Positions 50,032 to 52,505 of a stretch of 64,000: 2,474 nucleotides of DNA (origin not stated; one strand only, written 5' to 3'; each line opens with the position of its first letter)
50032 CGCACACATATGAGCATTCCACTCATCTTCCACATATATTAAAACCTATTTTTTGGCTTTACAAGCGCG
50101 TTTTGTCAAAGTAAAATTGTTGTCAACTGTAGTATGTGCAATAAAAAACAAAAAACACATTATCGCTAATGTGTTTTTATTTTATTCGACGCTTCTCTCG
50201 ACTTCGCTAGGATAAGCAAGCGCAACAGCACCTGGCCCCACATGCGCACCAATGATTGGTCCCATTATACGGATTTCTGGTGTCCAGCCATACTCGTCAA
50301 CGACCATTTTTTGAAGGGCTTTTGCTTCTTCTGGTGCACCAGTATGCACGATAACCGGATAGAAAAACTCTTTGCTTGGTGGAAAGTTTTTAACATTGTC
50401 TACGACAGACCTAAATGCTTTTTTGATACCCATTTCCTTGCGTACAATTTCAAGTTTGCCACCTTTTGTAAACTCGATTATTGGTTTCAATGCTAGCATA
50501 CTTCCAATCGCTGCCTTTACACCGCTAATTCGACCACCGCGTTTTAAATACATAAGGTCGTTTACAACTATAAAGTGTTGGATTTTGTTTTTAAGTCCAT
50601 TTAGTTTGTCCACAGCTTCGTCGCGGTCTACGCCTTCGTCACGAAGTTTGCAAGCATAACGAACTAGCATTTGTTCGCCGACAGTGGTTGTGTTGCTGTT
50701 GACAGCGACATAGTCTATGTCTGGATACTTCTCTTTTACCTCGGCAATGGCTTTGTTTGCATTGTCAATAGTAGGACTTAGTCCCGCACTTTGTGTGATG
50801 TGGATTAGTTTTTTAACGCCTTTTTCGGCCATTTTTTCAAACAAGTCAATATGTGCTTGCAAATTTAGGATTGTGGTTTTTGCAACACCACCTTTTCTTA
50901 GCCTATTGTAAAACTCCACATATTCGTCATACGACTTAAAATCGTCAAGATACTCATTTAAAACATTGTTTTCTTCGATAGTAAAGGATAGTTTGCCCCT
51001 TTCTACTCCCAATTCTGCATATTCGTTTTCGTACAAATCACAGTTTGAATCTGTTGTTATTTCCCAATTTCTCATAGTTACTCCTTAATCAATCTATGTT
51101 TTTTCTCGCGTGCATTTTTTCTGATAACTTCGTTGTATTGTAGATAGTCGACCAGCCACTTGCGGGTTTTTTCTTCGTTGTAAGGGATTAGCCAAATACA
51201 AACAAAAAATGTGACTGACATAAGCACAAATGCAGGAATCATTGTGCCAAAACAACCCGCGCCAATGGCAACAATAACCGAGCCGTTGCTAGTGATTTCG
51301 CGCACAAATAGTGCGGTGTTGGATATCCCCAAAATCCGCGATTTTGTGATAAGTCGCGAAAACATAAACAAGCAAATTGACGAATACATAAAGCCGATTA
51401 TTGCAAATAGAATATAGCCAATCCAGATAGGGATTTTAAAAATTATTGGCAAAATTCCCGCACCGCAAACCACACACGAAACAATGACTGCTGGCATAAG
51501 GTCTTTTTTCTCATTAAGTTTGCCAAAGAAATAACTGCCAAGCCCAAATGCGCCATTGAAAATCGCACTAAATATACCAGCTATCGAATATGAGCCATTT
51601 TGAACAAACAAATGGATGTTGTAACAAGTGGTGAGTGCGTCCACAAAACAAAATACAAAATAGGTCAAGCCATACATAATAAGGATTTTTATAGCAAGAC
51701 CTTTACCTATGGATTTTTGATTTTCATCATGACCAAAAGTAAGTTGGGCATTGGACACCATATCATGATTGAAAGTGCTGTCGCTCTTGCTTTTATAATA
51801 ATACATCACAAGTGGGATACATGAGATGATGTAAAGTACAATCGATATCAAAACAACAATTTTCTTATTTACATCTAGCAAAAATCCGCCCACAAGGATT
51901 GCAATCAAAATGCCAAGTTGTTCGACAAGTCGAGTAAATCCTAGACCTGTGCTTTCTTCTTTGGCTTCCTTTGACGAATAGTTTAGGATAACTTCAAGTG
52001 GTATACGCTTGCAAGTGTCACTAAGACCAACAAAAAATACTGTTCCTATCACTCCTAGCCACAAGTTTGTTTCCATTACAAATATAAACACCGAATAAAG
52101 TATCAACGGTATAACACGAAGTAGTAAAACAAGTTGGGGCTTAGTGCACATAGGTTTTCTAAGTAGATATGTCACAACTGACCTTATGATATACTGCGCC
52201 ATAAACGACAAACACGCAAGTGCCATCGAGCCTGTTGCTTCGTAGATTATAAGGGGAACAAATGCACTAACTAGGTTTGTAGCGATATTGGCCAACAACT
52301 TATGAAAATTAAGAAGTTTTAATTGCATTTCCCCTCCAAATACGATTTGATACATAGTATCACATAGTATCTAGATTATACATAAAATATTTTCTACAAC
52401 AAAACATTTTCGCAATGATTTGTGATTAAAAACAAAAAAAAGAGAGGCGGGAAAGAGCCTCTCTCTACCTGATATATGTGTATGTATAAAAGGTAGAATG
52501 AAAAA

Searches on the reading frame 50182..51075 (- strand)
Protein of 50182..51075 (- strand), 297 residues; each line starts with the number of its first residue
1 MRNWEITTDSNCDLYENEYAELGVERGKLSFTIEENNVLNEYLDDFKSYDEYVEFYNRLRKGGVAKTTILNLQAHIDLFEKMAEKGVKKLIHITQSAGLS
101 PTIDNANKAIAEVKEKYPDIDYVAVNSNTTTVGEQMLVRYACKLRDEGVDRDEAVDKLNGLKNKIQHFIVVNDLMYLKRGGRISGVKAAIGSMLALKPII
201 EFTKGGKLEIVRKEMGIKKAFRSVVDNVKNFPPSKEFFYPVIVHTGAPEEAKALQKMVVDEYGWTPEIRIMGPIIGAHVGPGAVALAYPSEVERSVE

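Call 64: search_protein_families(library=pfam, proteins=[window:50182-51075:-], max_evalue=0.00001)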
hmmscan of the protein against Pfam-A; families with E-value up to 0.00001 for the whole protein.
window:50182-51075:- (297 aa): 1 family
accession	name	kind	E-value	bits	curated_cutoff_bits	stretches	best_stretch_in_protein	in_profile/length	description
PF02645.21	DegV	-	1.7e-57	195.4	27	1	4-288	2-277/280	Uncharacterised protein, DegV family COG1307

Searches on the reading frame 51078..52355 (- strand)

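Call 64: search_protein_families(library=pfam, proteins=[window:51078-52355:-], max_evalue=0.00001)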
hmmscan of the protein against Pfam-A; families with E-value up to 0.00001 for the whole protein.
window:51078-52355:- (425 aa): 1 family
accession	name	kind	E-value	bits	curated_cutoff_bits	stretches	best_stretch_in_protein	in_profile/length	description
PF07690.21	MFS_1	-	1.1e-09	38.2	33.4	1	21-333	7-316/347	Major Facilitator Superfamily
